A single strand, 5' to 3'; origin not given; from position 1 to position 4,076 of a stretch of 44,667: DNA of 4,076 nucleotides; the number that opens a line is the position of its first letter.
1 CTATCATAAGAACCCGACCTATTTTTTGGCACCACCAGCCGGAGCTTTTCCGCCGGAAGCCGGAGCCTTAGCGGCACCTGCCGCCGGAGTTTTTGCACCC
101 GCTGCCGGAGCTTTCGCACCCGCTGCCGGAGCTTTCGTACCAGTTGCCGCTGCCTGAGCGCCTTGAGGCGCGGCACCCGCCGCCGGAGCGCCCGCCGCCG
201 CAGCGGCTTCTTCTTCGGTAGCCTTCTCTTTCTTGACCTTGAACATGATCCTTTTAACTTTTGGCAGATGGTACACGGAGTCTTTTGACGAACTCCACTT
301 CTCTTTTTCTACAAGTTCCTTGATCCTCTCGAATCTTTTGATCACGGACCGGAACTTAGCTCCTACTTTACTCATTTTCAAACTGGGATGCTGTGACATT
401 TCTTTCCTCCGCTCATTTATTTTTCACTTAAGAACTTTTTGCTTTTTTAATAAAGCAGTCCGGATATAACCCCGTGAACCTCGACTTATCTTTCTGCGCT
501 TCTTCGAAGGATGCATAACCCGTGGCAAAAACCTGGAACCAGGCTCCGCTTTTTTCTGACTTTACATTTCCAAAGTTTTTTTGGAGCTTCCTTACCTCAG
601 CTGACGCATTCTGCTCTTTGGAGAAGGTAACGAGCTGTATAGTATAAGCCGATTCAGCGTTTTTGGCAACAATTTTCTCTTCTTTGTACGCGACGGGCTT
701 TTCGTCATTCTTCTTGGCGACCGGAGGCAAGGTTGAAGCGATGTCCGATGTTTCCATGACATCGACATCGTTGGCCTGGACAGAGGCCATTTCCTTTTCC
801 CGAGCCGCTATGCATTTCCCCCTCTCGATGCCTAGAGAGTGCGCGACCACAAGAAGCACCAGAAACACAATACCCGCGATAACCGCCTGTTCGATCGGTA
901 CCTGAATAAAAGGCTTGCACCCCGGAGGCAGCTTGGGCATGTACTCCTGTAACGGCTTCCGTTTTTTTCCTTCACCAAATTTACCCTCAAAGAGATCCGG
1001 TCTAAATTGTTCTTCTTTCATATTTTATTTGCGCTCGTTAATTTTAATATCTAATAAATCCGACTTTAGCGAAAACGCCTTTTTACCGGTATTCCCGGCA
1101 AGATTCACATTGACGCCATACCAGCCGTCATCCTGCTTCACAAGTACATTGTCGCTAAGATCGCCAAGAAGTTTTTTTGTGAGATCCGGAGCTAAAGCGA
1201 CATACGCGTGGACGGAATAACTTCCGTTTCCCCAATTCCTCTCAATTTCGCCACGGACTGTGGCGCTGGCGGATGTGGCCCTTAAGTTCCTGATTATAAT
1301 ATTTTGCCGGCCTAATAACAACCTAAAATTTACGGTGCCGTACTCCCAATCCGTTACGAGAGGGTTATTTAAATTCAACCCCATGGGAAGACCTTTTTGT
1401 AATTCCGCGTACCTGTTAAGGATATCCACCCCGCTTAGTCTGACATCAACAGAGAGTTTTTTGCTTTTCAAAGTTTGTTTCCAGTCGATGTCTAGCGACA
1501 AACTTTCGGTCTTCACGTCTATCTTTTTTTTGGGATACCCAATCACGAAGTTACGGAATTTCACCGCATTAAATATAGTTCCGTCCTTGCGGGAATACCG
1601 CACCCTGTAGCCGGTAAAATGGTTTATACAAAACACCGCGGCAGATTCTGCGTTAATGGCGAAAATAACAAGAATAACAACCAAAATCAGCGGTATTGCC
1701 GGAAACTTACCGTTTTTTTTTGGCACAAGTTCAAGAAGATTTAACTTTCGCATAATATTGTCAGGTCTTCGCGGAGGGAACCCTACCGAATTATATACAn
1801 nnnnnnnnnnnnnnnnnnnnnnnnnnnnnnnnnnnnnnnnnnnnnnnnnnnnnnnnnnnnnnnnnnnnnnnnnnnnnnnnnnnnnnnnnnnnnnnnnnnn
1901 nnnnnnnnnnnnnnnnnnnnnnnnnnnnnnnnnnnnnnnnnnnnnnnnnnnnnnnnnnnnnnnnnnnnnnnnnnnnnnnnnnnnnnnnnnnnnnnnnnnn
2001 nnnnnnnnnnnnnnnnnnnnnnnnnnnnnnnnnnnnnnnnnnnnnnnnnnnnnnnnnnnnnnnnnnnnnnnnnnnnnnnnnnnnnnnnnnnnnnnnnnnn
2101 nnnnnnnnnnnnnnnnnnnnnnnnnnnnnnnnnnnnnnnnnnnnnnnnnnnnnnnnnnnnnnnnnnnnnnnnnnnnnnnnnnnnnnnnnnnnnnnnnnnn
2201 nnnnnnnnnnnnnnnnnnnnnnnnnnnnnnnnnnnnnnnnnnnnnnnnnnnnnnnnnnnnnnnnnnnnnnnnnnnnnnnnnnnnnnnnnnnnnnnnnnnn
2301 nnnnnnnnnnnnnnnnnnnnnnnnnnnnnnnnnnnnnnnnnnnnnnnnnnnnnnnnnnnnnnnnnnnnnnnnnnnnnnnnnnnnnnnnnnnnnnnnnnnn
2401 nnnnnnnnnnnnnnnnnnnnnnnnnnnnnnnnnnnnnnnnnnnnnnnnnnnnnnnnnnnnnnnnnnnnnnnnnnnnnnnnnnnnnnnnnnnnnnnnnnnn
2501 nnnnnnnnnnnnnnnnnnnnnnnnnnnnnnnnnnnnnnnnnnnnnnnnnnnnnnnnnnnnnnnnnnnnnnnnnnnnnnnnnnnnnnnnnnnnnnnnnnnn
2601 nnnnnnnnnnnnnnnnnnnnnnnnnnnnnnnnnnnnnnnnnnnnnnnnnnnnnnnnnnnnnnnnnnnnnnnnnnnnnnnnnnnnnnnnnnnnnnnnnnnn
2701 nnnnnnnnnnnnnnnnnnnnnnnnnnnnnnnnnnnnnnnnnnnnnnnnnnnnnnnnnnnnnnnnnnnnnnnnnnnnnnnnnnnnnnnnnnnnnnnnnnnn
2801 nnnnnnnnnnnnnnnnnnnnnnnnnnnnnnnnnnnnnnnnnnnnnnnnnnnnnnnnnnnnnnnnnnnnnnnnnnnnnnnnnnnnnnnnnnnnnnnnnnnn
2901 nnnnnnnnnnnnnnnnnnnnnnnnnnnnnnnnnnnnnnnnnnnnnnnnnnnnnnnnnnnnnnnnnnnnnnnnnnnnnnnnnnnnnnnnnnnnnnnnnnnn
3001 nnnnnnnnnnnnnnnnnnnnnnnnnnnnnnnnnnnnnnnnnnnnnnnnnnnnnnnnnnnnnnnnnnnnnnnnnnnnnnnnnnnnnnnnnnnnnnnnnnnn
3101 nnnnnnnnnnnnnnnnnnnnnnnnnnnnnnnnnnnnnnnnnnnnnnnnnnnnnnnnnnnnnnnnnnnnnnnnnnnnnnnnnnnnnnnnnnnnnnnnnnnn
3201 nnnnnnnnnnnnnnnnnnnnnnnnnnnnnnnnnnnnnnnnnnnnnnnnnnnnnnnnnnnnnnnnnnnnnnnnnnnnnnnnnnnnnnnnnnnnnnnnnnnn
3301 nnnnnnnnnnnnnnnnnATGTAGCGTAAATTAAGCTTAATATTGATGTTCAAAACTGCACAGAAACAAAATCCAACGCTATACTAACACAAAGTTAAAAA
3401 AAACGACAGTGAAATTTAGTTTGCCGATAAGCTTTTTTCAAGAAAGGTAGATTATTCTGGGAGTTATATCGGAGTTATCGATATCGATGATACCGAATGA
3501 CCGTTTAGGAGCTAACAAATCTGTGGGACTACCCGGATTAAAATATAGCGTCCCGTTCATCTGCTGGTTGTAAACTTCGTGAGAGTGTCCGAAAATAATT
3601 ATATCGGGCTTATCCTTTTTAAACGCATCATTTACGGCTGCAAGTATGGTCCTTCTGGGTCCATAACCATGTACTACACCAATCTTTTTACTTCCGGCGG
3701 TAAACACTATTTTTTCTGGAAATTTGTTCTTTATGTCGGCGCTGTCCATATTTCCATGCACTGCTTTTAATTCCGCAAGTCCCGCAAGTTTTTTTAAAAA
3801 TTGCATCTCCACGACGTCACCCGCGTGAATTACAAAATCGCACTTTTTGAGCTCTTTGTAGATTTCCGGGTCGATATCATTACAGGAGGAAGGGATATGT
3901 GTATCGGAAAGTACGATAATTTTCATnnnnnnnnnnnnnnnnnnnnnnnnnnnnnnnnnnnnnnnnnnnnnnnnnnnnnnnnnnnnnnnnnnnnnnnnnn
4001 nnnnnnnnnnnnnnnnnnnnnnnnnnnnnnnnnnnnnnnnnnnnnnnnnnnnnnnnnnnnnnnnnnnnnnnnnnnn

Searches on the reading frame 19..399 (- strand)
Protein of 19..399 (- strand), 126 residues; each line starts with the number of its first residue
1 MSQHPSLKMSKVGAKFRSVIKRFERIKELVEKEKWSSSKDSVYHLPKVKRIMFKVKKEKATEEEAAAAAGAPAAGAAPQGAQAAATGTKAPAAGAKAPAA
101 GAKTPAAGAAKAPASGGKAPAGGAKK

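Call 69: search_protein_families(library=pfam, proteins=[window:19-399:-], max_evalue=0.01)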
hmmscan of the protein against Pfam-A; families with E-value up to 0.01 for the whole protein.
window:19-399:- (126 aa): 0 families

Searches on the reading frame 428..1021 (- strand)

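Call 74: search_protein_families(library=pfam, proteins=[window:428-1021:-], max_evalue=0.00001)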
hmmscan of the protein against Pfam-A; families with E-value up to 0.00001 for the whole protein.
window:428-1021:- (197 aa): 1 family
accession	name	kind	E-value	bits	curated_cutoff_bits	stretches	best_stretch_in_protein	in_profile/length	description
PF05036.18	SPOR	-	3.4e-13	50.2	21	1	123-192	2-75/76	SPOR domain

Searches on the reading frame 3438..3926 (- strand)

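Call 74: search_protein_families(library=pfam, proteins=[window:3438-3926:-], max_evalue=0.00001)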
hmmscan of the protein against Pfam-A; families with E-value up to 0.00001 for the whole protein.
window:3438-3926:- (162 aa): 2 families
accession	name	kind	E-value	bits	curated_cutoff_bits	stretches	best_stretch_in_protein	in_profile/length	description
PF12850.12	Metallophos_2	-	1.8e-36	125.9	27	1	1-151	1-153/154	Calcineurin-like phosphoesterase superfamily domain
PF00149.33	Metallophos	-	6.7e-10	40.2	21.5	1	1-116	1-189/191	Calcineurin-like phosphoesterase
